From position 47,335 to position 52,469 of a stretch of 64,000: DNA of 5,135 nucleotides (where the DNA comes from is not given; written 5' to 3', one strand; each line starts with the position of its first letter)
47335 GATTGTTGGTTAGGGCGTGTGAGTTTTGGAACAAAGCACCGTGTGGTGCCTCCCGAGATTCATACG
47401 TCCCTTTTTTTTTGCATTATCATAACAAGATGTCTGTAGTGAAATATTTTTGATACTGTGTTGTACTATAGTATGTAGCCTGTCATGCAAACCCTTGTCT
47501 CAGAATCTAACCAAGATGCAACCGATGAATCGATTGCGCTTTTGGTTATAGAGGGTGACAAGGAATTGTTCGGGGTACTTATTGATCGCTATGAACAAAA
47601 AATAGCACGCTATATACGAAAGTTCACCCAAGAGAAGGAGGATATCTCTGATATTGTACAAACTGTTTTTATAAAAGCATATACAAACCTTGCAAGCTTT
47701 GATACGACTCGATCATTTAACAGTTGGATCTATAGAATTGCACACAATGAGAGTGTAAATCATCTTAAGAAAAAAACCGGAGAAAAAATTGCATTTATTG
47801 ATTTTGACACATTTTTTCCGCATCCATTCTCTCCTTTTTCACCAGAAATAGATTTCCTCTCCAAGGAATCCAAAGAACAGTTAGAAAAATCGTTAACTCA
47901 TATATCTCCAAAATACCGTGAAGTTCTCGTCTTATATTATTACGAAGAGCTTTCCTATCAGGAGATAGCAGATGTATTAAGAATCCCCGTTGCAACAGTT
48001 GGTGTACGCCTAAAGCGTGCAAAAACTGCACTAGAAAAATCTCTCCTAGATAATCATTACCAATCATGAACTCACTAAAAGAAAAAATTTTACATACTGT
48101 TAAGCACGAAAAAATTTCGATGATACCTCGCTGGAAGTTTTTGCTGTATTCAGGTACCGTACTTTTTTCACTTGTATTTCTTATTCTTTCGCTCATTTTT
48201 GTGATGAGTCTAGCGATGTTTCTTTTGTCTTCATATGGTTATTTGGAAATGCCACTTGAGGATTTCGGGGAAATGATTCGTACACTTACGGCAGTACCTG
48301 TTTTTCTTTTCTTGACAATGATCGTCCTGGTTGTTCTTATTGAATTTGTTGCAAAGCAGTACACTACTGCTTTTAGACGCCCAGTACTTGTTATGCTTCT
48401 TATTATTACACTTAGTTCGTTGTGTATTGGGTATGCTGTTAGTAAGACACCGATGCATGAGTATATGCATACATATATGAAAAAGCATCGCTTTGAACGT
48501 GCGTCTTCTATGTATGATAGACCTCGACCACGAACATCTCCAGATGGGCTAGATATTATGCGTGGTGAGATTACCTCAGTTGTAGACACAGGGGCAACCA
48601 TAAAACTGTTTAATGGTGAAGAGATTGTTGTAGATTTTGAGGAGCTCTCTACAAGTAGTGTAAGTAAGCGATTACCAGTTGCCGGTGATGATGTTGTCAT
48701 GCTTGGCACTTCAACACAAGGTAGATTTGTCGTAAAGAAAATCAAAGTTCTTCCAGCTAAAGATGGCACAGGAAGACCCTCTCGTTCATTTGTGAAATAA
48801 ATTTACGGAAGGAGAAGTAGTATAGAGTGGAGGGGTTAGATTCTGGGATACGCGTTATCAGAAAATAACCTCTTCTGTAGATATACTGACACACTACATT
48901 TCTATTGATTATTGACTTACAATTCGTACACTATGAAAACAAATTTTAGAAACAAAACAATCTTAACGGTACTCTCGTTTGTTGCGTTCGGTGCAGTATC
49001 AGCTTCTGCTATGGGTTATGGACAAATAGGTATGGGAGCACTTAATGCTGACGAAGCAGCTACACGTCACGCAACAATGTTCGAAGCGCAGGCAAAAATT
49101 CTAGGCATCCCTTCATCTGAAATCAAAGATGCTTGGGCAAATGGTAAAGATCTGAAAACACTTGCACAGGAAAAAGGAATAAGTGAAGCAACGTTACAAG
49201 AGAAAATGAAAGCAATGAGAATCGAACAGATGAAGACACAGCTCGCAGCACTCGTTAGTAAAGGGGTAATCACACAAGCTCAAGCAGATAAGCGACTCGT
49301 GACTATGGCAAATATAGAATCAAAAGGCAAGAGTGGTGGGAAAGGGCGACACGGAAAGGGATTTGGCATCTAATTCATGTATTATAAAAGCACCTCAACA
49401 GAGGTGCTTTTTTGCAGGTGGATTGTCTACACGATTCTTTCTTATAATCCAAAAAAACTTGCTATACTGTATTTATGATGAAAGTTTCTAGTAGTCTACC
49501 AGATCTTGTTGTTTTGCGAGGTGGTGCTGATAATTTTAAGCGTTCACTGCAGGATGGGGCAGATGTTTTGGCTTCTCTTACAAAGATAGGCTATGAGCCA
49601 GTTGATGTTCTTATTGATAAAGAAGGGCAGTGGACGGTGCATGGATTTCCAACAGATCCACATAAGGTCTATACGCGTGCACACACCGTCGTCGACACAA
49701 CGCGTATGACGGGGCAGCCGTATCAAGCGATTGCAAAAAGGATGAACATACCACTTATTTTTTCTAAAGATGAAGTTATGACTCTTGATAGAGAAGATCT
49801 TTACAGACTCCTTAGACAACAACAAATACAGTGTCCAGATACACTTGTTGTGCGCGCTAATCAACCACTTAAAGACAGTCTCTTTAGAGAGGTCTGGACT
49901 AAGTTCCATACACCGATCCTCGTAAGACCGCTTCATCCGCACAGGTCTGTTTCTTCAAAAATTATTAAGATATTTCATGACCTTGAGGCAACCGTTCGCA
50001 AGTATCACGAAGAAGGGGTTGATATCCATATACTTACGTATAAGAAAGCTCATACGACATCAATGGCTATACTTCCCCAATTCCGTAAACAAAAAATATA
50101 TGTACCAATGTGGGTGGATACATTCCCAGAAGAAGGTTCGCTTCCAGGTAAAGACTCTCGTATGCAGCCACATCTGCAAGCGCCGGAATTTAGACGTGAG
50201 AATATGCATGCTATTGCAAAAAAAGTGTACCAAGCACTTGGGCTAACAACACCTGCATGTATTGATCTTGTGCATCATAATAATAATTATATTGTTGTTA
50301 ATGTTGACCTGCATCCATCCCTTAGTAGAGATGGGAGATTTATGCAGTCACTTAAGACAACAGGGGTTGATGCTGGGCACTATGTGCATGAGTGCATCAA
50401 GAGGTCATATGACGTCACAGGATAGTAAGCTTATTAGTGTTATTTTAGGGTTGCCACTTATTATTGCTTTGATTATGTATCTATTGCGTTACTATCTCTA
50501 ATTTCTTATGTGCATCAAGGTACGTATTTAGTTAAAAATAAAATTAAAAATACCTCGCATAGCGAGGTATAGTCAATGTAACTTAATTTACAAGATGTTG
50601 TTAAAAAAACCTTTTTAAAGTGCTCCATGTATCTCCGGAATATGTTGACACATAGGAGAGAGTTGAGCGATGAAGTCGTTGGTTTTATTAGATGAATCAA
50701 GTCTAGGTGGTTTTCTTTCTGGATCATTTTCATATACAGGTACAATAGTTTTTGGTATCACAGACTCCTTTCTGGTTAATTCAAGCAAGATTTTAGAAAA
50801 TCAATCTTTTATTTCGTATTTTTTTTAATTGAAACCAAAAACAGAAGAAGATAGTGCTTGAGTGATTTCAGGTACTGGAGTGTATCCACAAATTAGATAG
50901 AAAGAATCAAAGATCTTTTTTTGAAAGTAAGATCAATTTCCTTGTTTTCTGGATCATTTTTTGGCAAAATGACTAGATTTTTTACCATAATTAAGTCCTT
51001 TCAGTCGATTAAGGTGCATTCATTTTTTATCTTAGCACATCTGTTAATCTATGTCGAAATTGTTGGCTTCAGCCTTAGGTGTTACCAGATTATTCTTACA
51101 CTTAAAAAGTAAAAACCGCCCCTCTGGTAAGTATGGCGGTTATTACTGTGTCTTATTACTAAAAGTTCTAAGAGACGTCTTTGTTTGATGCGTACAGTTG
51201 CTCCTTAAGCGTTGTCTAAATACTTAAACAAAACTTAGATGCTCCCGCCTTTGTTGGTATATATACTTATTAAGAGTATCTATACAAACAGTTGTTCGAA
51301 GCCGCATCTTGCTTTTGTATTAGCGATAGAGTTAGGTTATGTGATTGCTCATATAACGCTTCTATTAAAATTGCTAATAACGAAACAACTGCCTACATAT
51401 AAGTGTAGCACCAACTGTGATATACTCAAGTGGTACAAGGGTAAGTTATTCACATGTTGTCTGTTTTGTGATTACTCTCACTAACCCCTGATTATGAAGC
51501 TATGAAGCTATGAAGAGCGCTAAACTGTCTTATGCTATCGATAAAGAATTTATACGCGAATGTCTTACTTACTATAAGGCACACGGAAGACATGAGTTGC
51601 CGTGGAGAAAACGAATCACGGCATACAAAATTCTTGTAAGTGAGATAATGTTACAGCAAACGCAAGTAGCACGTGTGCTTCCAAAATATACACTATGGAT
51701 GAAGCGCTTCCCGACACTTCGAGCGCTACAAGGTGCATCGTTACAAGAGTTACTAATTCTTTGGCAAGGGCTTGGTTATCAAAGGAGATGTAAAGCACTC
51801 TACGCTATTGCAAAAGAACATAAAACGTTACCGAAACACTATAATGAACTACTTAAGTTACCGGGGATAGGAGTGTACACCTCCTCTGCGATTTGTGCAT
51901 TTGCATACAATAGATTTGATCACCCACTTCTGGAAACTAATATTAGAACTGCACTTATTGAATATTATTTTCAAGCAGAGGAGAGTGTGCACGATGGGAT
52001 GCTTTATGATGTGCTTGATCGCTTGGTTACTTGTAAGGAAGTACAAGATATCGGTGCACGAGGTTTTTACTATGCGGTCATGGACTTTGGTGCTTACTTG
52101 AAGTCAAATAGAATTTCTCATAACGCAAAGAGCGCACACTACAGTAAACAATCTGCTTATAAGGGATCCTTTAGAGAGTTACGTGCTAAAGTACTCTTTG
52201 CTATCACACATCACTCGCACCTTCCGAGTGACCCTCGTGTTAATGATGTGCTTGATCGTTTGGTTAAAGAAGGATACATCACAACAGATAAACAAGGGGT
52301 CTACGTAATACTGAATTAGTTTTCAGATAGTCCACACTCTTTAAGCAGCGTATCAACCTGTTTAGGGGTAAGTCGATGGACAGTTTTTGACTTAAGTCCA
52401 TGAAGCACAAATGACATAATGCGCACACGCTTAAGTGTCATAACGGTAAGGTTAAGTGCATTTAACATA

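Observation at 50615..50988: Tandem pair of unannotated ~50-codon paralogs; one needs a -1 shift at an A7 run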

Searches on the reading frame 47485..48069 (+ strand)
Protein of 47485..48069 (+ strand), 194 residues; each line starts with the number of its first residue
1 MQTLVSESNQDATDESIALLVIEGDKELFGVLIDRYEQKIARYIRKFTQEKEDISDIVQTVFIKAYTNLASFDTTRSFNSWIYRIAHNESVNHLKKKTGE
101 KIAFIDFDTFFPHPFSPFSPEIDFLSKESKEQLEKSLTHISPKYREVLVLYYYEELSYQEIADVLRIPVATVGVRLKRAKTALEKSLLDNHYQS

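Call 90: search_protein_families(library=ncbifam, proteins=[window:47485-48069:+], max_evalue=0.001)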
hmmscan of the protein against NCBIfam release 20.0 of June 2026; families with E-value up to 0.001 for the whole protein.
window:47485-48069:+ (194 aa): 103 families (the best 25 are shown)
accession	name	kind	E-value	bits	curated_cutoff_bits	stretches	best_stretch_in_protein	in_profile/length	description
TIGR02937.1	sigma70-ECF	superfamily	1.7e-34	118.8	42.9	1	30-186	4-164/165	sigma-70 family RNA polymerase sigma factor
NF007223.0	PRK09641.1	equivalog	8.9e-33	113.7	209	1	20-187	11-184/187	RNA polymerase sigma factor SigW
NF006930.0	PRK09415.1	subfamily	1.7e-32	112.7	198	1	17-188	6-176/179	RNA polymerase factor sigma C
NF008888.0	PRK11922.1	equivalog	6.1e-32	111.1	204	1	7-187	10-196/231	RNA polymerase sigma factor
TIGR02948.1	SigW_bacill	equivalog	5.7e-30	104.8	243.1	1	21-187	12-184/187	RNA polymerase sigma factor SigW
TIGR02985.1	Sig70_bacteroi1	subfamily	2.2e-29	102.7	126.4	1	29-187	3-162/162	RNA polymerase sigma-70 factor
TIGR02939.1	RpoE_Sigma70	equivalog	4.1e-29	101.9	236.15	1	12-187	5-186/190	RNA polymerase sigma factor RpoE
TIGR02950.1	SigM_subfam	subfamily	1.7e-28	99.5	147.95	1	33-186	6-157/159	RNA polymerase sigma factor, SigM family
NF009195.0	PRK12543.1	subfamily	5e-27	94.6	197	1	19-185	12-176/192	RNA polymerase sigma factor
NF009171.0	PRK12518.1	equivalog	1.1e-26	93.8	208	1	3-187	3-184/191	RNA polymerase sigma factor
NF004113.0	PRK05602.1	equivalog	5e-26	91.6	208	1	6-191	24-205/211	RNA polymerase sigma factor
NF009166.1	PRK12513.1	equivalog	9e-26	90.8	206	1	8-188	3-187/193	RNA polymerase sigma factor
NF007222.0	PRK09640.1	equivalog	2.6e-25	89.1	194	1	28-188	27-183/188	RNA polymerase sigma factor SigX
TIGR02954.1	Sig70_famx3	hypoth_equivalog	4.8e-25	88.2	188.5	1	15-187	4-167/170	RNA polymerase sigma-70 factor, TIGR02954 family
NF007216.0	PRK09638.1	equivalog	4e-23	82.1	194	1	23-189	14-176/180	RNA polymerase sigma factor SigY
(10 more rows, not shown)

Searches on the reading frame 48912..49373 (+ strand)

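Call 76: search_protein_families(library=ncbifam, proteins=[window:48912-49373:+], max_evalue=0.1)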
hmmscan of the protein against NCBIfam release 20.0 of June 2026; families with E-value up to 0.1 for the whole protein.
window:48912-49373:+ (153 aa): 3 families
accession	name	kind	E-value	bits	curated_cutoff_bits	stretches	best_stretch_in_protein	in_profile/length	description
TIGR04472.1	reg_rSAM_mob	hypoth_equivalog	0.025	14.6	240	1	76-131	32-88/141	radical SAM mobile pair system MarR family transcriptional regulator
NF050184.1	VpaChn25_0724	subfamily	0.035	14.3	65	1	90-146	19-77/88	VpaChn25_0724 family phage protein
TIGR02698.1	CopY_TcrY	equivalog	0.078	13.2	121.95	0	94-138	27-70/130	CopY/TcrY family copper transport repressor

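Call 82: search_protein_families(library=pfam, proteins=[window:48912-49373:+], max_evalue=0.01)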
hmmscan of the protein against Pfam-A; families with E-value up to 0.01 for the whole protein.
window:48912-49373:+ (153 aa): 1 family
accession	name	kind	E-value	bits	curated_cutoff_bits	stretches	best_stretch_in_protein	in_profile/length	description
PF04675.19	DNA_ligase_A_N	-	0.0079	16.8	24.6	0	54-127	62-135/174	DNA ligase N terminus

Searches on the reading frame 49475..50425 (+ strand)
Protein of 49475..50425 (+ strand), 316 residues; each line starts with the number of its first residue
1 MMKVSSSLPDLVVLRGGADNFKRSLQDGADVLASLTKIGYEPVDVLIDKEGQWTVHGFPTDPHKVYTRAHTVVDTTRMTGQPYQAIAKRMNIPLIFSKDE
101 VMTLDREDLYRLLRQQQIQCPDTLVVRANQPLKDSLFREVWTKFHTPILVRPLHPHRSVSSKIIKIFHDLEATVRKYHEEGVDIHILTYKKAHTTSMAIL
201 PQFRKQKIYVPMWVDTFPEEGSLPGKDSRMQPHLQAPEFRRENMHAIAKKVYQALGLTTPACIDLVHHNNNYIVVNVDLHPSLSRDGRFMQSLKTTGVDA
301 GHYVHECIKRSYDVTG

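Call 9: find_encoding_contigs(protein=window:49475-50425:+, flank=4000, max_places=10)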
Protein window:49475-50425:+ (316 aa): 1 contig read that carries it; 1 place shown.
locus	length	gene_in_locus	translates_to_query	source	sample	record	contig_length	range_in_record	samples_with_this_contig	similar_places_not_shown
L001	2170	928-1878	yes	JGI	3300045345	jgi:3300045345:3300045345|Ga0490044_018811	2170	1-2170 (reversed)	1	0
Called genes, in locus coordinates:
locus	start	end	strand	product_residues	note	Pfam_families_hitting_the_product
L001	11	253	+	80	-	-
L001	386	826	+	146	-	-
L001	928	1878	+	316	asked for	PF07478:Dala_Dala_lig_C (weak)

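Call 19: find_related_loci(query=window:49475-50425:+, collection=genome_contigs, flank=5000)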
Query window:49475-50425:+ (316 aa) in genome_contigs; peptide patterns used: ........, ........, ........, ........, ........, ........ (x = any residue, [..] = any of these).
99 stretches matched a pattern; 8 encode a relative of the query (tblastn E <= 1e-3); 8 distinct loci.
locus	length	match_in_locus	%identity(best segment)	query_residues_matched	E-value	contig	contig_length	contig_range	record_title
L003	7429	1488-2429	75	1-314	4e-174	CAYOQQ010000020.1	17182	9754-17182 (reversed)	MAG TPA_asm: uncultured Candidatus Saccharibacteria bacterium isolate SRP278252_co2_198 genome assembly, contig: NODE_68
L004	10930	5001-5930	71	1-310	8e-164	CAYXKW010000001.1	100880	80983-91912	MAG TPA_asm: uncultured Candidatus Saccharibacteria bacterium isolate SRP286056_co3_512 genome assembly, contig: NODE_58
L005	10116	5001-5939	72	1-313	2e-162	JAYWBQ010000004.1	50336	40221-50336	MAG: Candidatus Paceibacterota bacterium isolate GL93_UP_metabat_156 GL93_UP_metabat_156_3, whole genome shotgun sequenc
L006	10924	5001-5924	65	1-308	1e-147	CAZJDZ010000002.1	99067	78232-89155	MAG TPA_asm: uncultured Candidatus Saccharibacteria bacterium isolate SRP296810_co1_219 genome assembly, contig: NODE_19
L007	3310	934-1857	66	1-308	9e-154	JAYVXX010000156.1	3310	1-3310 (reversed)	MAG: Candidatus Paceibacterota bacterium isolate GL85_DN_metabinner_41_sub GL85_DN_metabinner_41_sub_155, whole genome s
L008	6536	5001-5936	62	1-312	7e-141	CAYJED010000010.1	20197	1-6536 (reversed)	MAG TPA_asm: uncultured Candidatus Saccharibacteria bacterium isolate ERP123247_co1_147 genome assembly, contig: NODE_16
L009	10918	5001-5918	61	1-308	7e-134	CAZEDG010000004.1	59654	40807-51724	MAG TPA_asm: uncultured Candidatus Saccharibacteria bacterium isolate SRP278252_co2_772 genome assembly, contig: NODE_81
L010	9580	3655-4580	70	1-313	2e-137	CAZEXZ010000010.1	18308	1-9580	MAG TPA_asm: uncultured Candidatus Saccharibacteria bacterium isolate SRP170004_co1_567 genome assembly, contig: NODE_47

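Call 82: search_protein_families(library=pfam, proteins=[window:49475-50425:+], max_evalue=0.01)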
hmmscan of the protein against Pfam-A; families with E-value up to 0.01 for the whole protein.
window:49475-50425:+ (316 aa): 2 families
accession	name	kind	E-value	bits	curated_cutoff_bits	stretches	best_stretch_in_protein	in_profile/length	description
PF07478.18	Dala_Dala_lig_C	-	1.9e-07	31.2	24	1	114-308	3-203/204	D-ala D-ala ligase C-terminus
PF22416.2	Lmo2445-like_C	-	0.005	17.9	27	0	241-306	10-73/94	Lmo2445-like, C-terminal domain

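Call 90: search_protein_families(library=ncbifam, proteins=[window:49475-50425:+], max_evalue=0.001)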
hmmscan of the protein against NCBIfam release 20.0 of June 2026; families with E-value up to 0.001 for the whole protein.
window:49475-50425:+ (316 aa): 13 families
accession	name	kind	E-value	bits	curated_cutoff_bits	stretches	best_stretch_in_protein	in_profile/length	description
NF000091.3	D_ala_D_ser_VanG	exception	1.9e-10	40.1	495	0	241-309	272-341/344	D-alanine--D-serine ligase VanG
NF000206.1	D_ala_D_lac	equivalog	8.6e-09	34.9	550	1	207-309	238-338/342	D-alanine--(R)-lactate ligase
TIGR01205.1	D_ala_D_alaTIGR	subfamily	8.6e-09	34.8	245.65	1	13-310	4-316/318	D-alanine--D-alanine ligase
NF002378.0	PRK01372.1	subfamily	7.4e-08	31.4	243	1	11-311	9-301/305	D-alanine--D-alanine ligase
NF012215.1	D_ala_D_lac_VanD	exception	8.3e-08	31.9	700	1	208-299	239-328/343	D-alanine--(R)-lactate ligase VanD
NF002528.0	PRK01966.1-4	subfamily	1.4e-07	30.7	262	0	12-68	8-65/366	D-alanine--D-alanine ligase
NF002525.0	PRK01966.1-1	equivalog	1.7e-07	30.5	457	0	13-56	9-52/364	D-alanine--D-alanine ligase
NF011167.0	PRK14569.1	equivalog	7.4e-06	25.5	410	1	11-310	6-294/296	D-alanyl-alanine synthetase A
NF000207.3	D_ala_D_ser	equivalog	8.7e-06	25.1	520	0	239-308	266-336/342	D-alanine--D-serine ligase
NF012217.1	D_ala_D_lac_VanA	exception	7.6e-05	22.1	775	0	233-299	263-328/343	D-alanine--(R)-lactate ligase VanA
NF000032.1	D_ala_D_ser_VanL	exception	0.00011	21.5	750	0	242-302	273-334/349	D-alanine--D-serine ligase VanL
NF000092.1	D_ala_D_lac_Ao2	exception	0.0007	18.8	700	0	234-309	262-338/348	D-alanine--(R)-lactate ligase VanA-Ao2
NF000470.1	D_ala_D_lac_VanM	exception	0.0009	18.6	760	0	204-300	235-329/343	D-alanine--(R)-lactate ligase VanM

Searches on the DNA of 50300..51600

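Call 6: search_rna_families(source=window, start=50300, end=51600, threshold=evalue, max_evalue=1, show_alignments=3)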
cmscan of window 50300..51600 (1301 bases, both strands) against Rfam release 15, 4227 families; matches with E-value up to 1: 2.
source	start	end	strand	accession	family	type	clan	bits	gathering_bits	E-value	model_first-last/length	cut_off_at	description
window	51106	51173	-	RF02495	ohsC_RNA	Gene; antitoxin;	-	26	50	0.23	1-77/77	no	Oppression of Hydrophobic ORF by sRNA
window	51073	51146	+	RF02377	SurA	Gene; sRNA;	-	13.3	100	0.82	1-279/279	no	SurA sRNA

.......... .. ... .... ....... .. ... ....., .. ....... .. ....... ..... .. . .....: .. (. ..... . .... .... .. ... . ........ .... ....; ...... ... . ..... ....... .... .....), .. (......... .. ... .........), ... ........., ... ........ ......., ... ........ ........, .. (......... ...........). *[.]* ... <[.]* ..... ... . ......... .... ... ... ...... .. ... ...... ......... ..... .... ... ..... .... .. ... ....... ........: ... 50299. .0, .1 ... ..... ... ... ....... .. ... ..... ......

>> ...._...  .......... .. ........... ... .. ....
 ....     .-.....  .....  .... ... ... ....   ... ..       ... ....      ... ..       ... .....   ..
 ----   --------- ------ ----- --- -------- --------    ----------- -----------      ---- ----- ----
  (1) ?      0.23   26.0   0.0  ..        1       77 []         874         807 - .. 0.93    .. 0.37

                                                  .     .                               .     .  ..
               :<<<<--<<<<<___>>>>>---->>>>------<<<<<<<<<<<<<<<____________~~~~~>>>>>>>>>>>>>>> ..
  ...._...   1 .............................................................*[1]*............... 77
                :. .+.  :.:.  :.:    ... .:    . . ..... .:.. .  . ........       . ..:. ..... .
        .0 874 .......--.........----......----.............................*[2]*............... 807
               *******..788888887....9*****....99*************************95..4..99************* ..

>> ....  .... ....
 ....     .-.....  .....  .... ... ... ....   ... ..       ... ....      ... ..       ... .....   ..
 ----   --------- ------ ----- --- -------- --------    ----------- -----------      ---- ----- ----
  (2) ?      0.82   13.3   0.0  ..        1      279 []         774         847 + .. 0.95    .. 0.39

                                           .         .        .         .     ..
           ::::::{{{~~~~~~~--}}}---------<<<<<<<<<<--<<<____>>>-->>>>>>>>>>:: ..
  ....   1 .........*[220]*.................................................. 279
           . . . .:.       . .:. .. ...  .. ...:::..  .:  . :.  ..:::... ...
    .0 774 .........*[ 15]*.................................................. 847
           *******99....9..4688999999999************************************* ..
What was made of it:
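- Tried and rejected: Rfam gave only a sub-threshold ohsC_RNA match on the upstream terminator, E = 0.23 (call 6).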

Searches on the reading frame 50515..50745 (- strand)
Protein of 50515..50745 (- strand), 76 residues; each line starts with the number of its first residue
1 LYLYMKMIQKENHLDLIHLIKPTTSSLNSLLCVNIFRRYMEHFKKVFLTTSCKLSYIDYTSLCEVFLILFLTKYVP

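Call 41: find_encoding_contigs(protein=window:50515-50745:-, flank=3000)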
Protein window:50515-50745:- (76 aa): no gene with exactly this product is on record in the collection.

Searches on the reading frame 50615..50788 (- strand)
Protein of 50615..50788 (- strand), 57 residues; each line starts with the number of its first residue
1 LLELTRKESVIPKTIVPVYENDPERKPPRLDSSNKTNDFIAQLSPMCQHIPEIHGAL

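Call 11: find_encoding_contigs(protein=window:50615-50788:-, flank=5000, max_places=10)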
Protein window:50615-50788:- (57 aa): no gene with exactly this product is on record in the collection.

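Call 18: find_homologous_proteins(query=A2, max_evalue=10)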
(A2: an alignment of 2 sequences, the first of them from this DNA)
Query A2 (2 sequences): 4 candidates shared short words with the query, none scored E <= 10.
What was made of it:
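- Tried and rejected: The first search, with only the two window sequences, found nothing (call 18).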

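Call 37: search_protein_families(library=pfam, proteins=[window:50618-50761:-], max_evalue=10)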
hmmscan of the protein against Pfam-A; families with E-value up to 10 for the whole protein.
seq(48 aa): 0 families

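Call 62: find_encoding_contigs(protein=window:50615-50761:-, flank=3000, max_places=10)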
Protein window:50615-50761:- (48 aa): no gene with exactly this product is on record in the collection.

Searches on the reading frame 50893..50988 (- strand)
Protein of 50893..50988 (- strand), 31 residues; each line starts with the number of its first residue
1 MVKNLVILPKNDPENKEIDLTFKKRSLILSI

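Call 12: find_encoding_contigs(protein=window:50893-50988:-, flank=5000, max_places=10)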
Protein window:50893-50988:- (31 aa): no gene with exactly this product is on record in the collection.

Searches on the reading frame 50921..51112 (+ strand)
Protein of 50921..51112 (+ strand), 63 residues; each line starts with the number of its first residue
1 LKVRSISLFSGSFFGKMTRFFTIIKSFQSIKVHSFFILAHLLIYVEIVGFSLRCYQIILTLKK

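Call 42: find_encoding_contigs(protein=window:50921-51112:+, flank=3000)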
Protein window:50921-51112:+ (63 aa): no gene with exactly this product is on record in the collection.
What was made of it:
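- Tried and rejected: None is on record (calls 11, 12, 41, 42, 62).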

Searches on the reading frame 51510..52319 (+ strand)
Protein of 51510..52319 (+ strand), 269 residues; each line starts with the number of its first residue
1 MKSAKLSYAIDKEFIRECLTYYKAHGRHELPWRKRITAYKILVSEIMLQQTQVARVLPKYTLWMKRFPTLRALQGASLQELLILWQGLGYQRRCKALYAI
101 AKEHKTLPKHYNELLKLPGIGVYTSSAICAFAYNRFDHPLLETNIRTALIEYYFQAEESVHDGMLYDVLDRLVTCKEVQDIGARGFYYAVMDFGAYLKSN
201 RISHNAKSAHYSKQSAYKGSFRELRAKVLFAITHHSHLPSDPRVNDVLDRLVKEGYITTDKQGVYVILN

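Call 10: find_encoding_contigs(protein=window:51510-52319:+, flank=4000, max_places=10)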
Protein window:51510-52319:+ (269 aa): 1 contig read that carries it; 1 place shown.
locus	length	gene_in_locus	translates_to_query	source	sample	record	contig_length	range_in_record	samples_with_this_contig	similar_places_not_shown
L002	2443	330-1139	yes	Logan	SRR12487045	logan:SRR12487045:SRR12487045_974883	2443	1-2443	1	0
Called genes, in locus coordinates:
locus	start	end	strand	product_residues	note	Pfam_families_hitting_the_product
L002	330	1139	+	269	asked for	PF00730:HhH-GPD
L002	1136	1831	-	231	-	PF01479:S4 (weak), PF00849:PseudoU_synth_2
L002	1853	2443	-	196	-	?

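Call 82: search_protein_families(library=pfam, proteins=[window:51510-52319:+], max_evalue=0.01)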
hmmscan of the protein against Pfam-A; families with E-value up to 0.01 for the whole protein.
window:51510-52319:+ (269 aa): 4 families
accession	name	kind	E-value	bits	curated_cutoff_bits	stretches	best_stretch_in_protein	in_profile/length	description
PF00730.31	HhH-GPD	-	1.7e-12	48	26.2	1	43-154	1-88/108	HhH-GPD superfamily base excision DNA repair protein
PF03551.20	PadR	-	0.0077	16.6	27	0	150-174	19-43/75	Transcriptional regulator PadR-like family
PF00633.29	HHH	-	0.0077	16.5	24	0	112-131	11-30/30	Helix-hairpin-helix motif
PF01978.25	TrmB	-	0.0087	16.3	25.6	0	241-263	36-58/68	Sugar-specific transcriptional regulator TrmB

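Call 90: search_protein_families(library=ncbifam, proteins=[window:51510-52319:+], max_evalue=0.001)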
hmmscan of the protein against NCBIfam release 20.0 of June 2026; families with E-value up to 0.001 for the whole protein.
window:51510-52319:+ (269 aa): 4 families
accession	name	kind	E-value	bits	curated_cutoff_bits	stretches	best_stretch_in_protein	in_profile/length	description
TIGR01084.1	mutY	equivalog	8.8e-42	143.6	286.5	1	14-197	2-189/277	A/G-specific adenine glycosylase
NF008132.0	PRK10880.1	equivalog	1.5e-35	122.9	427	1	12-197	5-192/351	A/G-specific adenine glycosylase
NF010488.0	PRK13910.1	equivalog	1.1e-21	77.5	471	1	46-153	1-113/290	adenine-specific DNA glycosylase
TIGR01083.1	nth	equivalog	0.00023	20.9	211.7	1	15-134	7-129/192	endonuclease III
